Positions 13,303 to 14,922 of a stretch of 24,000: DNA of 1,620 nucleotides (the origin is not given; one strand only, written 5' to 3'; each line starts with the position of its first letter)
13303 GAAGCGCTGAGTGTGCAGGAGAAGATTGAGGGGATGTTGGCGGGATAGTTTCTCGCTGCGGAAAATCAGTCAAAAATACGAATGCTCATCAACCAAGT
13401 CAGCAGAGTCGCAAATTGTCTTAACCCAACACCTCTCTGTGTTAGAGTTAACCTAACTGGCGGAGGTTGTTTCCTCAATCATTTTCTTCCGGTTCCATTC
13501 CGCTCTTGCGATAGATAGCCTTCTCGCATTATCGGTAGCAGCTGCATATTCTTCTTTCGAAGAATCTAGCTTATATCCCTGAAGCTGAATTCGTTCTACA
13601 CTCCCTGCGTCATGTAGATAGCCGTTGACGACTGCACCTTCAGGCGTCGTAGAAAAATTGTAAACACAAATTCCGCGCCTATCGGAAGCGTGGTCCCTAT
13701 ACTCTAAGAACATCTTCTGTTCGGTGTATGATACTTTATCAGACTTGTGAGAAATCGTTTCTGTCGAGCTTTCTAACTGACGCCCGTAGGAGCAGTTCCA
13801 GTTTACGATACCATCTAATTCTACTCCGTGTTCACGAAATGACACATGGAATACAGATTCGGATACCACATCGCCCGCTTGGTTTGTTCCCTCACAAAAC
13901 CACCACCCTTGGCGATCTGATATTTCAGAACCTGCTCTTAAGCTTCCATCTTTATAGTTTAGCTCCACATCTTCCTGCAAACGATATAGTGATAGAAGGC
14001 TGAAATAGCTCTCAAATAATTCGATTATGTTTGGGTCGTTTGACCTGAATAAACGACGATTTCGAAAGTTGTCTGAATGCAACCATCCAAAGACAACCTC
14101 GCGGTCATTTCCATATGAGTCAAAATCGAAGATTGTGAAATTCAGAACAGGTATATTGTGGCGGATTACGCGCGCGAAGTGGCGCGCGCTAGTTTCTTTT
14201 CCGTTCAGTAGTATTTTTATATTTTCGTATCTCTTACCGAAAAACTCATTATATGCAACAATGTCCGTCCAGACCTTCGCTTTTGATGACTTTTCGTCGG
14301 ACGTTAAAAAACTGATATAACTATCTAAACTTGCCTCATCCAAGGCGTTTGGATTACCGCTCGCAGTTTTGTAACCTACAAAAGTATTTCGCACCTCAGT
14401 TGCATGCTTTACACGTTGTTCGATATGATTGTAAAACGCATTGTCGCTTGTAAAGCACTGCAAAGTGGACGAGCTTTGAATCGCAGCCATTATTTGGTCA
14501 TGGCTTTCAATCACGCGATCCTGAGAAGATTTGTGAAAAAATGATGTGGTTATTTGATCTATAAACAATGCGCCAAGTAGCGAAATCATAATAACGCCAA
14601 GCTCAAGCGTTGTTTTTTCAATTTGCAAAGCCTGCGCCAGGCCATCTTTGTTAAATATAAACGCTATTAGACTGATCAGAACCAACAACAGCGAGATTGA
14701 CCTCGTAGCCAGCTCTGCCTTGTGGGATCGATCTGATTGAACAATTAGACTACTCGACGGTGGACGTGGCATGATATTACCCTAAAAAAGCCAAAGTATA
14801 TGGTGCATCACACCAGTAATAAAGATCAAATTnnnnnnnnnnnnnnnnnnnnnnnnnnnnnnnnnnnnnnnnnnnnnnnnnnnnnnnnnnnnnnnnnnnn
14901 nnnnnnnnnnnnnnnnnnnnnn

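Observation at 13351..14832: Low-G+C single-gene islet encoding an orphan 439-aa protein with two N-terminal TM helices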

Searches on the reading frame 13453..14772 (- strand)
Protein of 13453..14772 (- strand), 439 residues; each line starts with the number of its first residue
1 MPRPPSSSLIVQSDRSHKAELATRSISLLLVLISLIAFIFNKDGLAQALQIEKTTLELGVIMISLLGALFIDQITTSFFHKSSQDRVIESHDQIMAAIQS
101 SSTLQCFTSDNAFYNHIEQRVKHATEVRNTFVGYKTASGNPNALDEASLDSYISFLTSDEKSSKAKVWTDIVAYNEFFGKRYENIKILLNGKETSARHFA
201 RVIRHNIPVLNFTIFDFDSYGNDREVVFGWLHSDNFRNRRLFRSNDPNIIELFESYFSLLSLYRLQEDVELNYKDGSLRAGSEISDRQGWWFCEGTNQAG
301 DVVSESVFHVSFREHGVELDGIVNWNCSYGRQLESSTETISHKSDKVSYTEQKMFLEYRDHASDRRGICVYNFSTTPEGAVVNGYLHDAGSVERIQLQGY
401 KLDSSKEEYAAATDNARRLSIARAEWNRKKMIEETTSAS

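Call 3: search_protein_families(library=pfam, proteins=[window:13453-14772:-], max_evalue=10)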
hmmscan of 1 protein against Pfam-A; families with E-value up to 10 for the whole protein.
window:13453-14772:- (439 aa): 2 families
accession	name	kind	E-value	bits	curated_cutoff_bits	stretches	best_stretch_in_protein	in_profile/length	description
PF05297.16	Herpes_LMP1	-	0.056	13.1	26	1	10-65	42-92/386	Herpesvirus latent membrane protein 1 (LMP1)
PF12715.13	Abhydrolase_7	-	0.14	11.8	21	1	173-217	253-296/388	Abhydrolase family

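Call 4: search_protein_families(library=padloc, proteins=[window:13453-14772:-], max_evalue=10)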
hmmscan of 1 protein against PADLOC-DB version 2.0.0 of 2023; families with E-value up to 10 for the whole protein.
window:13453-14772:- (439 aa): 0 families
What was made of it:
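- On Catalogued anti-phage defence proteins (PADLOC-DB v2): 0 hits for the query (call 4).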

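Call 5: search_protein_families(library=ncbifam, proteins=[window:13453-14772:-], max_evalue=10)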
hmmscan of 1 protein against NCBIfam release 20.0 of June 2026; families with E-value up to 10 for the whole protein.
window:13453-14772:- (439 aa): 0 families

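Call 6: search_solved_structures(query=window:13453-14772:-, max_evalue=10)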
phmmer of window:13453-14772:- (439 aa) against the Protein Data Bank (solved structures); distinct sequences matched with E-value up to 10: 2.
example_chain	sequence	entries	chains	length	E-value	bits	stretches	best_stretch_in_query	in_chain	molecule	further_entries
2ega_A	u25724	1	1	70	1.1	11.2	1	257-302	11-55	SH3 and PX domain-containing protein 2A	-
6h8k_L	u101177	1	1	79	7.6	8.5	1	27-79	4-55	NADH-ubiquinone oxidoreductase chain 4L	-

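Call 7: find_homologous_proteins(query=window:13453-14772:-, max_evalue=0.001)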
Query window:13453-14772:- (439 aa): 12 proteins with E <= 0.001 among 6846 candidates.
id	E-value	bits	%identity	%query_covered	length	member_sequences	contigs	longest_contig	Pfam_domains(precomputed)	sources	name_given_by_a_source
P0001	6.4e-291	982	100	100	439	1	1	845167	-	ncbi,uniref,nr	ncbi:hypothetical protein [Maritalea porphyrae]|uniref:hypothetical protein n=1 Tax=Maritalea porphy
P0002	5.1e-133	462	52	92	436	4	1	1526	-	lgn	-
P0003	2.8e-123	430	49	93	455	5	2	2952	-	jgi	-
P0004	1.9e-122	427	51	92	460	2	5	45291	-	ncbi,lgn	-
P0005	3.1e-118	413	50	92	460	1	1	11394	-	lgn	-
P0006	4.7e-117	409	47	94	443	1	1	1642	-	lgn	-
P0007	2.7e-106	374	45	95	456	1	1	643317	-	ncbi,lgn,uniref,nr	ncbi:hypothetical protein EKE94_10670 [Mesobaculum littorinae]|uniref:Uncharacterized protein n=1 Ta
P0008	2.2e-66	243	54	48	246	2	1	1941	-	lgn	-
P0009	7.9e-56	208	42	59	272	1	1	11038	-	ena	-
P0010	7.0e-54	201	43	59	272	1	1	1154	-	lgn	-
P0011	7.2e-53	198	33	79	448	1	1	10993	-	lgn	-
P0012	4.7e-36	143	28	83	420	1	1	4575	-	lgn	-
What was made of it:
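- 13453..14772 (-): 439-aa ORF: founding window member of a rare unannotated 2TM + TrmB-EBD-like family. 100% identical to a 'hypothetical protein' of Maritalea porphyrae (call 7).
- Only one genome carries this exact sequence (call 7).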

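Call 12: find_encoding_contigs(protein=P0007, flank=8000, max_places=3)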
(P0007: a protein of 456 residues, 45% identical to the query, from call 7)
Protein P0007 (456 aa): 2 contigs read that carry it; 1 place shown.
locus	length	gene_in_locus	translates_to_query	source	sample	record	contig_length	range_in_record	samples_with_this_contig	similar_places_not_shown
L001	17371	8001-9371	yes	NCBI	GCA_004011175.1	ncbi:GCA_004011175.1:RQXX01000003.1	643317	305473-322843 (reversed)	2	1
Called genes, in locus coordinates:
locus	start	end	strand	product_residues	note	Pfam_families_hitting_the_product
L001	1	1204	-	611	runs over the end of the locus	PF02195:ParB_N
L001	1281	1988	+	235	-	-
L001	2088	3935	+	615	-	PF09299:Mu-transpos_C (weak)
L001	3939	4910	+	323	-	PF05621:TniB, PF13401:AAA_22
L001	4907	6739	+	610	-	PF06527:TniQ (weak)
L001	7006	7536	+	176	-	PF01885:PTS_2-RNA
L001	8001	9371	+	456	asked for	-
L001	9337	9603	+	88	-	-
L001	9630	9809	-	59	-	-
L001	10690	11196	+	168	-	PF12802:MarR_2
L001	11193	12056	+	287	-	PF01370:Epimerase (faint), PF02254:TrkA_N (faint), PF05368:NmrA, PF13460:NAD_binding_10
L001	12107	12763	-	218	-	PF00440:TetR_N, PF14246:TetR_C_7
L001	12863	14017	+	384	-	PF06441:EHN, PF00561:Abhydrolase_1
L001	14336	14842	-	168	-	PF00440:TetR_N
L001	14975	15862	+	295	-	PF01370:Epimerase (weak), PF05368:NmrA (weak), PF13460:NAD_binding_10 (weak)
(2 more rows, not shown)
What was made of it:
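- Tn7-like cargo next to KptA (call 12).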

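Call 13: find_encoding_contigs(protein=P0004, flank=8000, max_places=4)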
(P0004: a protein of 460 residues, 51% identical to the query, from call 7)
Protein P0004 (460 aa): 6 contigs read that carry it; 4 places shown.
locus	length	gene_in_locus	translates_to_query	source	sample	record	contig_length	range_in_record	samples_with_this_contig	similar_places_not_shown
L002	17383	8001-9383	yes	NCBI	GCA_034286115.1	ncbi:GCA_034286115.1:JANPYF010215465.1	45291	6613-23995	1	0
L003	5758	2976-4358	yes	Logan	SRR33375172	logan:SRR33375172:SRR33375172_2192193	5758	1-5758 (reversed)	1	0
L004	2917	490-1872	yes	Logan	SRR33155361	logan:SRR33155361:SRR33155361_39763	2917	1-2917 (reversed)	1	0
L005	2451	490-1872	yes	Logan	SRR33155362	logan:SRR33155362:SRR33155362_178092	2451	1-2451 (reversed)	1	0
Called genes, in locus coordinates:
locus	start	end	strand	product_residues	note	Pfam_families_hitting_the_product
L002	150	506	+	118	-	PF08818:DUF1801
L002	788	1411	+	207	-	-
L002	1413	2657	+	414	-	-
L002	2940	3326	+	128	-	-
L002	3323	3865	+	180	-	-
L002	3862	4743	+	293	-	PF04542:Sigma70_r2, PF08281:Sigma70_r4_2, PF04545:Sigma70_r4 (weak)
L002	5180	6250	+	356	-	PF12697:Abhydrolase_6, PF00561:Abhydrolase_1, PF12146:Hydrolase_4 (weak), PF00196:GerE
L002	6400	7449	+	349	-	PF21320:WHD_Rv2258c, PF13489:Methyltransf_23, PF01209:Ubie_methyltran (weak), PF02390:Methyltransf_4, PF13649:Methyltransf_25, PF13847:Methyltransf_31, PF08241:Methyltransf_11, PF08242:Methyltransf_12, +1 more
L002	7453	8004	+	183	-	-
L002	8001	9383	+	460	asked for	-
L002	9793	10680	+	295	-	PF13495:Phage_int_SAM_4, PF00589:Phage_integrase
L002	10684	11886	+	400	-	PF14319:Zn_Tnp_IS91, PF04986:Y2_Tnp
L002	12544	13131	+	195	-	-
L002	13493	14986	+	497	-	PF05787:PhoX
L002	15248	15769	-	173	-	PF00581:Rhodanese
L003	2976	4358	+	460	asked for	-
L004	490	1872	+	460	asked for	-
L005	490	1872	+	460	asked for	-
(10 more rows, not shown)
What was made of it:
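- Integrase plus IS91, and GmrSD (call 13).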

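Call 15: predict_structure(alignment_id=A1)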
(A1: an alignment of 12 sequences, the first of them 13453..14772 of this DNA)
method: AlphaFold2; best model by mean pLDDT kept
length: 439 residues; sequences in the alignment: 12
mean_pLDDT: 77.4   pTM: 0.68
mean pLDDT of the five models: 77.4, 76.5, 74.6, 74.3, 72.1
residues with pLDDT >= 90: 81; 70-90: 263; 50-70: 69; < 50: 26
segments of 3 or more residues with pLDDT < 50: 44-51, 136-139, 232-238
pLDDT, mean of each block of 10 residues (from residue 1): 59 74 77 70 48 60 75 75 80 82 81 86 90 50 71 87 85 81 88 87 74 84 78 48 89 91 88 82 81 91 90 74 85 78 71 81 81 81 90 90 66 72 79 57
secondary structure, 60 per line:
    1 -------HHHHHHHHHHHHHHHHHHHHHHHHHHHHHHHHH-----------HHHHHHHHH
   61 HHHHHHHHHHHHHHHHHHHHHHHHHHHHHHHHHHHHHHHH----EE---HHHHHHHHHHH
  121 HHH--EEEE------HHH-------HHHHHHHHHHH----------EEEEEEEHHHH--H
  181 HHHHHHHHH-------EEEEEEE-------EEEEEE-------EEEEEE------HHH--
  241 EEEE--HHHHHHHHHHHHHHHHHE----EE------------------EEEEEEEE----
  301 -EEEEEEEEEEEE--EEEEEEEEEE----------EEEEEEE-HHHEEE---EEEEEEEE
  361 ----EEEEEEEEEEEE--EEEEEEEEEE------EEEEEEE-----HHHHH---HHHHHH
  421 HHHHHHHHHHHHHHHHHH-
elements in order: H8-40 H52-100 H110-123 E126-129 H146-156 E167-173 H174-177 H180-189 E197-203 E211-216 E224-229 E241-244 H247-263 E289-296 E302-313 E316-325 E336-342 E347-349 E353-360 E365-376 E379-388 E395-401 H407-411 H415-438

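Call 17: search_protein_representatives(protein=window:13453-14772:-)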
Query: 439 residues. Proteins with E-value up to 0.001 (for the whole library): 202; up to 1e-10: 82; up to 1e-30: 17. The best 150 are listed.
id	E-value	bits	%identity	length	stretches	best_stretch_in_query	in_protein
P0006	1.5e-117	409.4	47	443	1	2-409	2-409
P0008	6.9e-67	242.5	56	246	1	207-418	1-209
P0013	8.6e-60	219.1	38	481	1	57-404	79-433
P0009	2.5e-56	207.7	42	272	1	3-263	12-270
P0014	3.1e-54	200.8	38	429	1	61-403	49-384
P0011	2.3e-53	198.0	34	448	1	28-407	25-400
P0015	1.0e-48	182.7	34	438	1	48-414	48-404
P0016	4.8e-44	167.3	32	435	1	31-405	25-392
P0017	4.4e-42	160.8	30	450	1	58-404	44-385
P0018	5.1e-40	154.0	35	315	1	121-402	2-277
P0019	7.8e-38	146.8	48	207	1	256-409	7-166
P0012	1.5e-36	142.6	30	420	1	62-428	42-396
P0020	6.3e-36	140.5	31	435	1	57-403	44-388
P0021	6.8e-35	137.1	29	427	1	54-427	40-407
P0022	8.1e-33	130.3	29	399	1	82-408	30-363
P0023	1.2e-32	129.7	29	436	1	82-404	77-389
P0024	4.4e-31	124.6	28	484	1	31-405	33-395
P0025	4.8e-29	117.9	32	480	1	63-412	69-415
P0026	1.1e-27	113.3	30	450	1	85-408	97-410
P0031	7.0e-25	104.2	29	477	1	87-405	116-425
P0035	1.3e-22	96.7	27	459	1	90-407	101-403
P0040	1.1e-19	87.1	29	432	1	89-405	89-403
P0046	1.7e-17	79.8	34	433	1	118-392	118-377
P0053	5.2e-16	74.9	31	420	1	117-418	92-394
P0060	1.2e-14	70.4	30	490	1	106-403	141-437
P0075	1.1e-11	60.7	30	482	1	80-298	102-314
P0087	4.9e-11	58.6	28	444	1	95-294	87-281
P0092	3.4e-10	55.8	28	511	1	82-268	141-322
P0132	3.4e-07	45.9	33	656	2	201-271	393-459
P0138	1.2e-06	44.2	24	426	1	85-280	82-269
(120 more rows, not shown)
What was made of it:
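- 12 close homologues and 202 representatives at E<=1e-3, mostly full-length and 420-480 aa (calls 7, 17).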

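Call 20: fold_search(model_id=the predicted structure, library=pdb)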
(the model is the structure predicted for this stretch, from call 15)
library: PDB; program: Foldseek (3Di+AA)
matches with E <= 10: 1144; with E <= 0.001: 1
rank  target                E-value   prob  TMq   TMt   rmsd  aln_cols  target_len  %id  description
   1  2ovd                  5.5e-04  1.00  0.18  0.40   6.4       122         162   15  Crystal Structure of Human Complement Protein C8gamma with Laurate (released 2007-05-22)
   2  3rwx                  1.0e-03  0.97  0.17  0.26  11.6       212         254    7  Crystal structure of a putative outer membrane protein (BF2706) from Bacteroides fragilis NCTC 9343 at 2.40 A resolution (released 2011-06-08)
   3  1jju_A                1.1e-03  1.00  0.21  0.19   9.3       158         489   14  Structure of a Quinohemoprotein Amine Dehydrogenase with a Unique Redox Cofactor and Highly Unusual Crosslinking (released 2001-12-12)
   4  2rd7_C                1.3e-03  0.99  0.17  0.37   7.4       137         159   15  Human Complement Membrane Attack Proteins Share a Common Fold with Bacterial Cytolysins (released 2008-05-27)
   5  7re4_C                1.5e-03  0.99  0.20  0.34  21.2       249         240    8  Apo Hemophilin from A. baumannii (released 2021-11-17)
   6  2ova                  1.6e-03  1.00  0.18  0.40   6.4       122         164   15  X-ray structure of Human Complement Protein C8gamma Y83W Mutant (released 2007-05-22)
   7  7re4_A                1.6e-03  1.00  0.20  0.32  20.8       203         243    9  Apo Hemophilin from A. baumannii (released 2021-11-17)
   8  1lf7                  1.7e-03  1.00  0.18  0.40   6.6       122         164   16  Crystal Structure of Human Complement Protein C8gamma at 1.2 A Resolution (released 2002-06-12)
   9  1iw2                  2.9e-03  0.99  0.18  0.40  10.0       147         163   14  X-ray structure of Human Complement Protein C8gamma at pH=7.O (released 2002-06-12)
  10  9fhk_A                2.9e-03  0.99  0.23  0.28  10.8       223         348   11  Structure of the F13 protein of Vaccinia virus (P21 crystal form) (released 2025-03-12)
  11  7n34                  3.2e-03  1.00  0.17  0.59   6.3       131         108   11  Structure of Yersinia aleksiciae Cap15 cyclic dinucleotide receptor, crystal form 1 (released 2021-11-17)
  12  4n7d                  3.6e-03  1.00  0.23  0.49   8.0       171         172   13  Selenomethionine incorporated Bla g 4 (released 2014-05-21)
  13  4n7c                  4.3e-03  1.00  0.21  0.43   6.7       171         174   10  Structural re-examination of native Bla g 4 (released 2014-05-21)
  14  5o1r_B                4.8e-03  0.99  0.18  0.51   5.2       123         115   10  human Fab 5H2 bound to NHBA-C3 from Neisseria meningitidis serogroup B (released 2018-05-30)
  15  2wwp_A                5.1e-03  0.99  0.17  0.40   8.8       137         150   13  Crystal structure of the human lipocalin-type prostaglandin D synthase (released 2010-01-12)
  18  1v0t                  6.7e-03  1.00  0.22  0.20   5.3       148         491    9  Phospholipase D from Streptomyces sp. strain PMF soaked with the product glycerophosphate (released 2004-06-03)
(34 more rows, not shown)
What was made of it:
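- Tried and rejected: I favoured this after the first, shallow model (call 20).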

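Call 27: search_protein_families(library=pfam, alignment_id=A2, max_evalue=0.01)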
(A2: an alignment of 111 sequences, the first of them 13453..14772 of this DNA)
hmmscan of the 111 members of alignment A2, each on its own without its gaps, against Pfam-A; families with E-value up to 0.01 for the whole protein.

A. member 1, window:13453-14772:- (439 aa): 0 families

B. families by the number of members that match (of 111 scanned): 5 families
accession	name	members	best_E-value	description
PF24838.2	8xMP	1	0.00084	Octameric membrane protein family (8xMP)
PF19911.4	DUF6384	1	0.0044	Family of unknown function (DUF6384)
PF17319.7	DUF5362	1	0.0071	Family of unknown function (DUF5362)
PF10112.14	Halogen_Hydrol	1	0.0078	5-bromo-4-chloroindolyl phosphate hydrolysis protein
PF17230.7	DUF5304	1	0.0088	Family of unknown function (DUF5304)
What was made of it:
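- On TrmB family transcription factor: No HTH Pfam hit (calls 3, 27).
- On Phospholipase D (HKD) superfamily enzymes: No PLDc Pfam hits (call 27).
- On SLATT: No SLATT hit in 111 members at E<=0.01 (call 27).
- Closest known: Single-domain PLD-superfamily nucleases. Different: There is no PLDc Pfam hit (call 27).
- Closest known: Saf_2TM-SAVED. Different: There is no Saf_2TM Pfam hit (call 27).
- Closest known: SLATT 2TM modules. Different: No SLATT family hit in any of 111 members (call 27).
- No PLDc-type Pfam hit in 111 members (call 27).
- Tried and rejected: Rejected (call 27).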

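Call 28: search_solved_structures(query=A2, max_evalue=10, show_alignments=3)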
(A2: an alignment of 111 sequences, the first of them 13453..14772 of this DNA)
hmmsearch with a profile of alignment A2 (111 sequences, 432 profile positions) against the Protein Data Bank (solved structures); distinct sequences matched with E-value up to 10: 5.
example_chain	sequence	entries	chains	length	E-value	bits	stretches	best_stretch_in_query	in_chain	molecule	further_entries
9dzw_A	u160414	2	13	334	0.16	14.2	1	28-115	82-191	CalC6_3 with DHR extension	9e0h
8glt_1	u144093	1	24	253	0.55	12.5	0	35-117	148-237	C2-chlorophyll-comp_O32-15_ctermHis, polyalanine model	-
8hfr_xI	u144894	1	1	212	0.82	11.9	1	58-120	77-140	Shuttling pre-60S factor ECM1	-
7uni_A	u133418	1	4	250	1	11.6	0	35-117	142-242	SP2-ZnPPaM designed chlorophyll dimer protein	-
7unh_A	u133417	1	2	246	1.5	11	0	35-117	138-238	SP2 designed chlorophyll dimer protein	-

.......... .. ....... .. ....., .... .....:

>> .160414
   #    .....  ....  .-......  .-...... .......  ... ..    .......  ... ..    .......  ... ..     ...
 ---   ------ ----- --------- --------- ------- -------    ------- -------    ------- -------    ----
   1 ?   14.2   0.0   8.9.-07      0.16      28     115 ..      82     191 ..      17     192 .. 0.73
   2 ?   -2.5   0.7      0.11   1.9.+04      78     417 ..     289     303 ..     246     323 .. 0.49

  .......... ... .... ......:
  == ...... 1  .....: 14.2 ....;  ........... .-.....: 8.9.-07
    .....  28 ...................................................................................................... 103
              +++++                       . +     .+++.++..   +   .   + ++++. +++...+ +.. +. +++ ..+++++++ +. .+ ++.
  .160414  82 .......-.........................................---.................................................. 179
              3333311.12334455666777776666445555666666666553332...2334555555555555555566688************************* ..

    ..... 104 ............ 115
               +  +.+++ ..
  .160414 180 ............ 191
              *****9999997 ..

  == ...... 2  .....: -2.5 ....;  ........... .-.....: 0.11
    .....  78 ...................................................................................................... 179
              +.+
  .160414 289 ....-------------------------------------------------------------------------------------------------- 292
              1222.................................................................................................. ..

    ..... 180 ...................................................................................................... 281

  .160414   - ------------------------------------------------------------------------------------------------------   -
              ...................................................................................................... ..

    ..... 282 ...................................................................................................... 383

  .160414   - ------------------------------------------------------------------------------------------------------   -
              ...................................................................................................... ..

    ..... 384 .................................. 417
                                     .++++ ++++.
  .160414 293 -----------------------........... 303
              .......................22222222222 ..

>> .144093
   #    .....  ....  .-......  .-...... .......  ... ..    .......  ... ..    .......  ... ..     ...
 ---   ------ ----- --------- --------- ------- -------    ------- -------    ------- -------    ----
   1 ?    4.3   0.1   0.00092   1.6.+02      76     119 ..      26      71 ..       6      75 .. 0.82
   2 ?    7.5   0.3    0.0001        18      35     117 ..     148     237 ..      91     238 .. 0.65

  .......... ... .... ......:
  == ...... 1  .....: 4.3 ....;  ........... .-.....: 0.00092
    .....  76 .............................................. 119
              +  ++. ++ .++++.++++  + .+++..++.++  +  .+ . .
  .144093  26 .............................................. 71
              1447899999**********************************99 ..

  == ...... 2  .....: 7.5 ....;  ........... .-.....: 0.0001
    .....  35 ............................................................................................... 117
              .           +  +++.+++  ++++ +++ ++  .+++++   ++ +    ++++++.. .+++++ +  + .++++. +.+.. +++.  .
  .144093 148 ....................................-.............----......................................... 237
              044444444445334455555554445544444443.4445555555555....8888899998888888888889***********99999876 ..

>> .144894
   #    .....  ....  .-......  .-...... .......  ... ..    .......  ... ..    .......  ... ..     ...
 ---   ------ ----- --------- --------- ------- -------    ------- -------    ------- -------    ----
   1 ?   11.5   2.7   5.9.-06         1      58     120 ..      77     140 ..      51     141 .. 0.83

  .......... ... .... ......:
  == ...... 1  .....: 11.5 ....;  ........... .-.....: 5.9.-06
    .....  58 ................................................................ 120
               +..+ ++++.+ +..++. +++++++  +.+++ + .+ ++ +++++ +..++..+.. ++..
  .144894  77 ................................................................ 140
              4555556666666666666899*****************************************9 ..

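Call 31: find_related_loci(query=A1, collection=genome_contigs, flank=8000)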
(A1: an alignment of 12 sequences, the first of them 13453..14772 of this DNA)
Query A1 (439 aa) in genome_contigs; peptide patterns used: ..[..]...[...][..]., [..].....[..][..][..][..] (x = any residue, [..] = any of these).
59 stretches matched a pattern; 1 encode a relative of the query (tblastn E <= 1e-3); 1 distinct loci.
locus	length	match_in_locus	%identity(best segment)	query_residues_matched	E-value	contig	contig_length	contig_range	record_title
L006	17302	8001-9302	45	1-417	3e-111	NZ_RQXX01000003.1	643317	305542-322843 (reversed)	Mesobaculum littorinae strain M0103 scaffold3, whole genome shotgun sequence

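Call 32: find_homologous_proteins(query=A2, max_evalue=0.00001)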
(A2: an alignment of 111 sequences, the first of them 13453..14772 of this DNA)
Query A2 (111 sequences) (439 aa, profile of the alignment): 11 proteins with E <= 0.00001 among 8000 candidates.
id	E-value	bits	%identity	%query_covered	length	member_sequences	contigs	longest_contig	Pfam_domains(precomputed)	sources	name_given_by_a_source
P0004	3.5e-105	371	51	92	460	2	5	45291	-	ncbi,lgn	-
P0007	2.0e-104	368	45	95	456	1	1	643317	-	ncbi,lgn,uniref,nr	ncbi:hypothetical protein EKE94_10670 [Mesobaculum littorinae]|uniref:Uncharacterized protein n=1 Ta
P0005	5.0e-104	367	50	92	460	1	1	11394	-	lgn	-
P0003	3.7e-103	364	49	93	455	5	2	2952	-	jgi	-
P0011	8.5e-103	363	33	79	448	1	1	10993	-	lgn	-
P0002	7.5e-102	360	52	92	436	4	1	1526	-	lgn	-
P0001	5.5e-100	354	100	100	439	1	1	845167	-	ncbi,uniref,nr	ncbi:hypothetical protein [Maritalea porphyrae]|uniref:hypothetical protein n=1 Tax=Maritalea porphy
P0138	8.0e-83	297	24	43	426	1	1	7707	-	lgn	-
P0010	4.0e-60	222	43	59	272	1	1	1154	-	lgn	-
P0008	7.5e-57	211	54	48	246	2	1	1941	-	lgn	-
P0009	2.0e-56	210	42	59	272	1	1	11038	-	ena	-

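Call 33: find_encoding_contigs(protein=P0011, flank=8000, max_places=2)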
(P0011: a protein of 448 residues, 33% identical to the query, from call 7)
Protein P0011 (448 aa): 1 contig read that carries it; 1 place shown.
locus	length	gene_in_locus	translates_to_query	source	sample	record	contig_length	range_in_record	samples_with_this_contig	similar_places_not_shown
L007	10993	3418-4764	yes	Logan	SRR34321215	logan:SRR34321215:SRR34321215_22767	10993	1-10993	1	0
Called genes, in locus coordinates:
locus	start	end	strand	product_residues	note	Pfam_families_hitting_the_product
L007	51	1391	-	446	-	PF19952:DUF6414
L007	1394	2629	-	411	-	PF07728:AAA_5 (faint), PF05496:RuvB_N (weak), PF00004:AAA, PF17862:AAA_lid_3 (weak)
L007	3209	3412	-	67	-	-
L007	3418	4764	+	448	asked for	-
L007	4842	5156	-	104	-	-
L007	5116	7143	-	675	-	-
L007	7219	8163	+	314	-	PF10463:Peptidase_U49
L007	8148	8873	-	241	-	-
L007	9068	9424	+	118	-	-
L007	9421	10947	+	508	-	PF00239:Resolvase, PF07508:Recombinase (weak), PF13408:Zn_ribbon_recom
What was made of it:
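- AAA/DUF6414, Lit peptidase and a serine recombinase (call 33).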

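Call 34: find_encoding_contigs(protein=P0005, flank=8000, max_places=2)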
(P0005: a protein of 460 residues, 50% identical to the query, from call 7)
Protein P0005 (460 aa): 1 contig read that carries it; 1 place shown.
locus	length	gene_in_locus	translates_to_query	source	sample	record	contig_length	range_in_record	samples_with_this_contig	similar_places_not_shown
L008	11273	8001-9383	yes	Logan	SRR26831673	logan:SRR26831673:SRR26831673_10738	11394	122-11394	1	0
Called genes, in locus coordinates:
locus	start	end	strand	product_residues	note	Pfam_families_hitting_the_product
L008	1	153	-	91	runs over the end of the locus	?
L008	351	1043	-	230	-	PF00565:SNase, PF27542:ArfC (weak)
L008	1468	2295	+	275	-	PF08378:NERD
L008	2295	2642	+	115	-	-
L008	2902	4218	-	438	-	PF13637:Ank_4 (faint), PF00023:Ank (faint), PF12796:Ank_2 (weak), PF13606:Ank_3 (faint), PF12796:Ank_2, PF13857:Ank_5 (weak)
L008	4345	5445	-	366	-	-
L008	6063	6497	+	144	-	PF00717:Peptidase_S24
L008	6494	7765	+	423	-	PF00817:IMS, PF11798:IMS_HHH (weak), PF11799:IMS_C, PF13438:DUF4113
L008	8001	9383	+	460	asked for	-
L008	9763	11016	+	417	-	-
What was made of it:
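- NERD, SNase and UmuDC (call 34).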
